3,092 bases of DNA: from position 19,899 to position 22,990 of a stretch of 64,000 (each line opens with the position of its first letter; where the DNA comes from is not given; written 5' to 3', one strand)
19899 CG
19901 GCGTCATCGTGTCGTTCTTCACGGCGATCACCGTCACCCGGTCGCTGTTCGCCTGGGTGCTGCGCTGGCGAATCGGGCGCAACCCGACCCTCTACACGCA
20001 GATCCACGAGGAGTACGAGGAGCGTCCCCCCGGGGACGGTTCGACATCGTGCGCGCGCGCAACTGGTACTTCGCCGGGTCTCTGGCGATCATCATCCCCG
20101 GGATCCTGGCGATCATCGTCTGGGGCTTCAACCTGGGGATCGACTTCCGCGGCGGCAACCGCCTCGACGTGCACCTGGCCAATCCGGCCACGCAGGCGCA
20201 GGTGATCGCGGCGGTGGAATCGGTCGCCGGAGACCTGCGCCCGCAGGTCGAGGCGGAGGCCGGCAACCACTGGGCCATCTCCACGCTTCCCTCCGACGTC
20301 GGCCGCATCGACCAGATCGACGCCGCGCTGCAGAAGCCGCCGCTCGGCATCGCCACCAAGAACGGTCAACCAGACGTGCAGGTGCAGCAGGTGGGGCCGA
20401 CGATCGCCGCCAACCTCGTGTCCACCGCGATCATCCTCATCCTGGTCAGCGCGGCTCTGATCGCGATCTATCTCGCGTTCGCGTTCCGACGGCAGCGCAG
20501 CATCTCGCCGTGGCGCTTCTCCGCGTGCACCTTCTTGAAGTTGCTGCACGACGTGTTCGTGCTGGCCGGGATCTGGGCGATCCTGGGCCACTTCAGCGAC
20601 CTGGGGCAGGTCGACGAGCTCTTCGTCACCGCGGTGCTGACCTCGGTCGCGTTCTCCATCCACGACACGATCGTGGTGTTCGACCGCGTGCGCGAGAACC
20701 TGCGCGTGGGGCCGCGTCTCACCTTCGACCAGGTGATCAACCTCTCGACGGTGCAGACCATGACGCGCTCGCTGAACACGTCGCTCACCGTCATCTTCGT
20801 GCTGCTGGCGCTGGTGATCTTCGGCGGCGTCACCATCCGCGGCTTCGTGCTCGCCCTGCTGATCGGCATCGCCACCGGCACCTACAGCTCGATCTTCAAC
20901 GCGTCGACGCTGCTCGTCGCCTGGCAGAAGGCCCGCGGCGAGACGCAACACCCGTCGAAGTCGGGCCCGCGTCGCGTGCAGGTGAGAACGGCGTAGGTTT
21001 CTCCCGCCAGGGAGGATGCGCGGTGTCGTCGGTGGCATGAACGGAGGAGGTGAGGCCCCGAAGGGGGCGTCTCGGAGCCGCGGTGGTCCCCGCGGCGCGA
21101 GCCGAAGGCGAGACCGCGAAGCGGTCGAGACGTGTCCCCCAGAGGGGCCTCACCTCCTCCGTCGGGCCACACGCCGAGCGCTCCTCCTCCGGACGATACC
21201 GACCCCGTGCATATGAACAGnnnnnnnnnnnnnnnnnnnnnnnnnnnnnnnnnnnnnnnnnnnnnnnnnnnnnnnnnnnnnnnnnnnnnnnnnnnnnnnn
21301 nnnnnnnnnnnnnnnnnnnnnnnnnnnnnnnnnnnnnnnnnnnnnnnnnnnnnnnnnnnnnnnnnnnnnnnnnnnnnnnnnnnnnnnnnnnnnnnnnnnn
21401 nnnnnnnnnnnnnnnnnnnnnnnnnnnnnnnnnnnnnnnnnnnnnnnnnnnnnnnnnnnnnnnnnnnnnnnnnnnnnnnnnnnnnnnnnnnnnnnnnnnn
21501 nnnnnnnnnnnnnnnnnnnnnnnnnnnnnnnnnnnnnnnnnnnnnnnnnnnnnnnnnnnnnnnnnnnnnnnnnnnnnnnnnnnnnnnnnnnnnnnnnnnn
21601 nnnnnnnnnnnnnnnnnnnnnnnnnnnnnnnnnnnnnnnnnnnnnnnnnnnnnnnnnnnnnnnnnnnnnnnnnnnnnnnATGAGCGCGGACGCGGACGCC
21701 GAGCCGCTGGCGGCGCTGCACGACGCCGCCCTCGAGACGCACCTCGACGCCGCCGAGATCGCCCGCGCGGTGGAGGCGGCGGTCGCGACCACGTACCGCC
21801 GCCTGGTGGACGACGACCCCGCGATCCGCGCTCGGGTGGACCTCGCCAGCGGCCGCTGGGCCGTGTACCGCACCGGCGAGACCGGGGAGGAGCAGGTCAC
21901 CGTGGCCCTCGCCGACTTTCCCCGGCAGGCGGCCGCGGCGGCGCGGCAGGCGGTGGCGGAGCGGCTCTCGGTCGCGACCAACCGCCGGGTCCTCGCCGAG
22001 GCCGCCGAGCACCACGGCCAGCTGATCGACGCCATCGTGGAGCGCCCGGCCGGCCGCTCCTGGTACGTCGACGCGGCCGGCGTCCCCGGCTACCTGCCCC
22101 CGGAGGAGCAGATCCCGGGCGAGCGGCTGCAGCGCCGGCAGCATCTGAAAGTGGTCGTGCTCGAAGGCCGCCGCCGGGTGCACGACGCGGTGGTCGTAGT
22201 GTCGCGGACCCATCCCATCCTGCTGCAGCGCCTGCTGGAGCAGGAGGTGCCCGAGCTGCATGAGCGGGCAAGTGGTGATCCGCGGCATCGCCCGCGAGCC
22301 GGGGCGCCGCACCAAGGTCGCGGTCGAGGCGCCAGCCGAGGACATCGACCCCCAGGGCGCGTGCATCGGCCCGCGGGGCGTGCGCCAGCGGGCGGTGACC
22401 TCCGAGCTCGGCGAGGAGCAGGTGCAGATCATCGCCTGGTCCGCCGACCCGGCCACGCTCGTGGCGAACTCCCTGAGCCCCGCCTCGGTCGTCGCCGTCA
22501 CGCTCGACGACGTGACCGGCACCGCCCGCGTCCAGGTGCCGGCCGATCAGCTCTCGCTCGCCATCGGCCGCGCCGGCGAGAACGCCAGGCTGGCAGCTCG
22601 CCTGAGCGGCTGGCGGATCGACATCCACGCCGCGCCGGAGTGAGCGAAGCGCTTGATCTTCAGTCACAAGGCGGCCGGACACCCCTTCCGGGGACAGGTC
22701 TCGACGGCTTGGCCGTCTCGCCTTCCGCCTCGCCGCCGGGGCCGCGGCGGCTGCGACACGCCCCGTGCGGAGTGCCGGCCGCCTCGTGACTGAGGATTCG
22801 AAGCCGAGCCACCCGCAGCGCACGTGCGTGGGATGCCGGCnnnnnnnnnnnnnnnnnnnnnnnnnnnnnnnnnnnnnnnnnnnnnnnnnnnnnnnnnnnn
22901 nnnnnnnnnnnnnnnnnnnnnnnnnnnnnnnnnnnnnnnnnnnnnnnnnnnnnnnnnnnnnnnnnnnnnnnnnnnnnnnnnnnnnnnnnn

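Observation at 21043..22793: Two diverged inverted copies of a 120-135 nt hairpin element bracket rimP-nusA, with compensatory base-pair changes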

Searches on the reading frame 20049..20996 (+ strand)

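Call 16: search_protein_families(library=pfam, proteins=[window:20049-20996:+])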
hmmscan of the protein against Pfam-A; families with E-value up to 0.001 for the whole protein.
window:20049-20996:+ (315 aa): 2 families
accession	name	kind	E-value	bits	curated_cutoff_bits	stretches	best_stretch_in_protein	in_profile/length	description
PF02355.23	SecD_SecF_C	-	1.5e-44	152.1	20.5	1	109-294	15-188/189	Protein export membrane protein SecD/SecF, C-terminal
PF07549.19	Sec_GG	-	9.1e-06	25.5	20.3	1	26-46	7-27/28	SecD/SecF GG Motif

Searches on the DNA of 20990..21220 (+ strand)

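Call 29: build_rna_model(alignment_id=A3, structure=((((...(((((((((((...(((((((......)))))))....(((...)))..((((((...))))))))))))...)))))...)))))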
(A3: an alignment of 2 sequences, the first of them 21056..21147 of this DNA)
Model R1 built from alignment A3 (2 sequences, 92 columns); structure: as given.
model positions 92; base pairs 31; branch points 2; effective number of sequences 0.71; information 0.621 bits per position. Calibrated on 0.2 Mb of random sequence (short: E-values are rough).
structure used (alignment columns):
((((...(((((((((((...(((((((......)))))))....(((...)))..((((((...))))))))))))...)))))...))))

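Call 30: search_with_rna_model(model_id=R1, source=window, filters=off, max_evalue=10)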
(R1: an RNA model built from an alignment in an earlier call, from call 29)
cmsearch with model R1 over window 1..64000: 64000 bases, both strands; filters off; matches with E-value up to 10: 104.
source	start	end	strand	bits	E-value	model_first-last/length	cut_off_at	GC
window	21056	21147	+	109.6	4.7e-20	1-92/92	no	0.77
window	22682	22772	-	92.5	1.4e-16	1-92/92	no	0.79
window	469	546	+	18.6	0.13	1-92/92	no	0.73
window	13748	13852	-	17.1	0.26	1-92/92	no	0.7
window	43634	43739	+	16.4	0.36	1-92/92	no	0.68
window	6519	6600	+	15.3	0.62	1-92/92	no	0.74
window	63504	63580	-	15.1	0.68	1-92/92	no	0.75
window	57951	58058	+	14.9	0.73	1-92/92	no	0.71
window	45414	45503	-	14.7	0.81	1-92/92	no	0.78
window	10520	10583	-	14.7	0.82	15-75/92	no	0.77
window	1998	2084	-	14.4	0.9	1-92/92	no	0.7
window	48004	48088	+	14.4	0.91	1-92/92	no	0.8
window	9682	9789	+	14.1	1.1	1-92/92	no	0.68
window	54288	54372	-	13.9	1.1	1-92/92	no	0.73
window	11268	11348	+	13.9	1.2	1-92/92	no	0.72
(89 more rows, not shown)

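Call 40: search_with_rna_model(model_id=R1, sources=[L006, L007, L008, L009, L010, L011, L012, L013], filters=off, max_evalue=1)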
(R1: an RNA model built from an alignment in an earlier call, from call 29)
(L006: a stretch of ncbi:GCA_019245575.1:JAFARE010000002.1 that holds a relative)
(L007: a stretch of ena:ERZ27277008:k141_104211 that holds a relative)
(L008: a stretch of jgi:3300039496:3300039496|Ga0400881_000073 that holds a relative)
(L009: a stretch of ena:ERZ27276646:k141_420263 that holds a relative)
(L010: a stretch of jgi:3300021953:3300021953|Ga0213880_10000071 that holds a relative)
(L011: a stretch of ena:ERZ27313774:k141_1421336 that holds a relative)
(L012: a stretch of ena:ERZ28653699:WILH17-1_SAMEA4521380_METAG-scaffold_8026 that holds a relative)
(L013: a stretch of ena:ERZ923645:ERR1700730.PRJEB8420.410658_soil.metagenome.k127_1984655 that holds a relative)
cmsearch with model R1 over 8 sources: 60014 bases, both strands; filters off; matches with E-value up to 1: 7.
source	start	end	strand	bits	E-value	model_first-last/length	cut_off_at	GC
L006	5123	5202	+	17.2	0.23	1-92/92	no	0.71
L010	4147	4226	+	17.2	0.23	1-92/92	no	0.71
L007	966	1000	-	15.9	0.43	1-92/92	no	0.83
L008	966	1000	-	15.9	0.43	1-92/92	no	0.83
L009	966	1000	-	15.9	0.43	1-92/92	no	0.83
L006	1547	1606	+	14.7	0.75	1-92/92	no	0.75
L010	571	630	+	14.7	0.75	1-92/92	no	0.75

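Call 45: search_rna_families(source=window, start=20990, end=21220, threshold=evalue, max_evalue=10)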
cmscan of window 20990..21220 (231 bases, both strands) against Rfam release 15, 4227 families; matches with E-value up to 10: 7.
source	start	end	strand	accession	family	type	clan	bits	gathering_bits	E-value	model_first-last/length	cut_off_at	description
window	21009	21188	+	RF04119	MIR1858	Gene; miRNA;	-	23.5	137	0.05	1-197/197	no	MIR1858 microRNA precursor family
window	21045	21158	+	RF03379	mir-4667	Gene; miRNA;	-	19.1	68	0.43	1-93/93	no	mir-4667 microRNA precursor family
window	21040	21158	+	RF02369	h2cR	Gene; sRNA;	-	17.7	70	0.38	1-137/137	no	h2cR sRNA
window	21041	21162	-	RF04119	MIR1858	Gene; miRNA;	-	17.3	137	1.3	40-164/197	no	MIR1858 microRNA precursor family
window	21109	21160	-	RF03101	RAGATH-31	Gene; sRNA;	-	16.7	71.8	1.1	1-54/54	no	RAGATH-31 RNA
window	21031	21171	-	RF00981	mir-939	Gene; miRNA;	-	16.6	84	2.2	1-82/82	no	mir-939 microRNA precursor family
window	21040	21163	+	RF00883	MIR820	Gene; miRNA;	-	12.6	196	10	1-191/191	no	MIR820 microRNA precursor family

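Call 54: search_dna_similar(query=window:21043-21160:+, collection=plasmids, mode=distant, max_evalue=0.01, max_rows=10)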
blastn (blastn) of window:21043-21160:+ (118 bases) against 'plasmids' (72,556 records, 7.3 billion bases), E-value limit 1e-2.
No match.

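Call 64: search_with_rna_model(model_id=R1, sources=[L014, L015, L016, L017], filters=off, max_evalue=1)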
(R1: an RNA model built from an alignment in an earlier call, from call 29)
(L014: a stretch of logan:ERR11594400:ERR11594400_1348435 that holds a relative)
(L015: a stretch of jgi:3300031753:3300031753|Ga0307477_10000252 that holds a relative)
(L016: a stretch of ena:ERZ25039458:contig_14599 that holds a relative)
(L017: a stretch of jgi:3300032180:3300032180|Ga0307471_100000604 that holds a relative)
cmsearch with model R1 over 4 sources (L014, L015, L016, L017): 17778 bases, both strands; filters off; matches with E-value up to 1: 9.
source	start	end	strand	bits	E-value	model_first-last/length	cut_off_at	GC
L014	1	68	+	74.9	1.4e-13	13-80/92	no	0.75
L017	5081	5172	+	15.5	0.15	1-92/92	no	0.74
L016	4583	4663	+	14.8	0.21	1-92/92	no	0.67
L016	3162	3244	-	13.9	0.32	1-92/92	no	0.75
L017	257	298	-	13.3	0.43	1-92/92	no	0.86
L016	865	940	-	12.9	0.51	1-92/92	no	0.74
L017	2813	2878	+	12.7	0.56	1-92/92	no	0.76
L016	5157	5249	-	12.5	0.63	1-92/92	no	0.71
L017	5187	5274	-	11.7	0.9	1-92/92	no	0.7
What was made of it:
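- R1 gives no hits in these loci (calls 40, 64).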

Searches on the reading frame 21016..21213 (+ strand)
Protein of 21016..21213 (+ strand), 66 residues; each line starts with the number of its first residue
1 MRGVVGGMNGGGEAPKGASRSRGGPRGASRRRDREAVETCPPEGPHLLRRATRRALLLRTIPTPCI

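Call 58: list_cluster_members(proteins=[window:21016-21213:+, window:21050-21232:+, window:22663-22977:-, window:22653-22790:+, window:22765-23103:+, window:22786-23103:+])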
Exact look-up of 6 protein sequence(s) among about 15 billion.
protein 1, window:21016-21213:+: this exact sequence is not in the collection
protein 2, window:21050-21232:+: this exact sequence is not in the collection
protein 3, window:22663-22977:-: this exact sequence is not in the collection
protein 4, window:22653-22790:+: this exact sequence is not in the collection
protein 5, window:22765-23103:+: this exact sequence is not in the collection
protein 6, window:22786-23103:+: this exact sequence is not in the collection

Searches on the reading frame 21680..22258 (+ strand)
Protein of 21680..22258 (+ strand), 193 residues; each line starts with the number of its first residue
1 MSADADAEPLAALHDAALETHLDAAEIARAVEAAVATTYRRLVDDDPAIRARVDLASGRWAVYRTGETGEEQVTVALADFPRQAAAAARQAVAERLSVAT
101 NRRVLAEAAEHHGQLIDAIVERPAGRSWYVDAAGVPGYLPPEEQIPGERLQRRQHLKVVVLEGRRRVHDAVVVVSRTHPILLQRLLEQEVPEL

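Call 16: search_protein_families(library=pfam, proteins=[window:21680-22258:+])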
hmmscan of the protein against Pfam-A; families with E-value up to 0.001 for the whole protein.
window:21680-22258:+ (193 aa): 1 family
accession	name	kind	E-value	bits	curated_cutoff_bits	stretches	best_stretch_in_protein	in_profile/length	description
PF08529.16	NusA_N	-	2.8e-06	28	23.8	0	10-67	3-60/119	NusA N-terminal domain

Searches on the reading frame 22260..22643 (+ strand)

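Call 16: search_protein_families(library=pfam, proteins=[window:22260-22643:+])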
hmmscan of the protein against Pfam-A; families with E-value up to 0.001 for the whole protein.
window:22260-22643:+ (127 aa): 2 families
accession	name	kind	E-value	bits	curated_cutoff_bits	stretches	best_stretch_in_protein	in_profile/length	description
PF13184.12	KH_5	-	1e-22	80.5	27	1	14-81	1-68/69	NusA-like KH domain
PF23095.1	KH_NusA_C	-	0.00024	21.5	34.2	1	91-122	3-34/59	Transcription termination/antitermination protein NusA, KH domain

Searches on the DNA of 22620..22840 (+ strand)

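Call 46: search_rna_families(source=window, start=22620, end=22840, threshold=evalue, max_evalue=10)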
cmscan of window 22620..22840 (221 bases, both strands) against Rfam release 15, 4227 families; matches with E-value up to 10: 2.
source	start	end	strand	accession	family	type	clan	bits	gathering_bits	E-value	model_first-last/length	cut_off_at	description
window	22625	22655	-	RF03847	mir-1538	Gene; miRNA;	-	14.1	78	3.8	15-46/58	no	mir-1538 microRNA precursor family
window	22744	22787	+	RF02816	HBV_PRE_1151-1410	Cis-reg;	-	8.2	82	3.8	1-45/259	no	Hepatitis B virus post-transcriptional regulatory element 1151-1410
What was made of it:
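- On Known structured RNA families (Rfam 15, including the Firmicutes rimP-leader motif): At E up to 10 only miRNA-precursor-like and other chance matches appeared, far below their thresholds (calls 45, 46).
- The Rfam search at E up to 10 returned no cis-regulatory family for the A region and only a chance-level partial hit for the B region (a hepatitis B virus element, 8.2 bits against a gathering score of 82), and no rimP-leader family (calls 45, 46).
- Tried and rejected: Permissive scans of both elements gave only chance hairpin look-alikes (calls 45, 46).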

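Call 55: search_dna_similar(query=window:22656-22797:+, collection=phages, mode=distant, max_evalue=0.01, max_rows=10)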
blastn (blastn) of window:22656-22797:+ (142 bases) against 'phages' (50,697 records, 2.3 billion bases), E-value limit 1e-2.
No match.
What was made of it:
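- Tried and rejected: blastn of A against plasmids and of B against phages: nothing (calls 54, 55).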
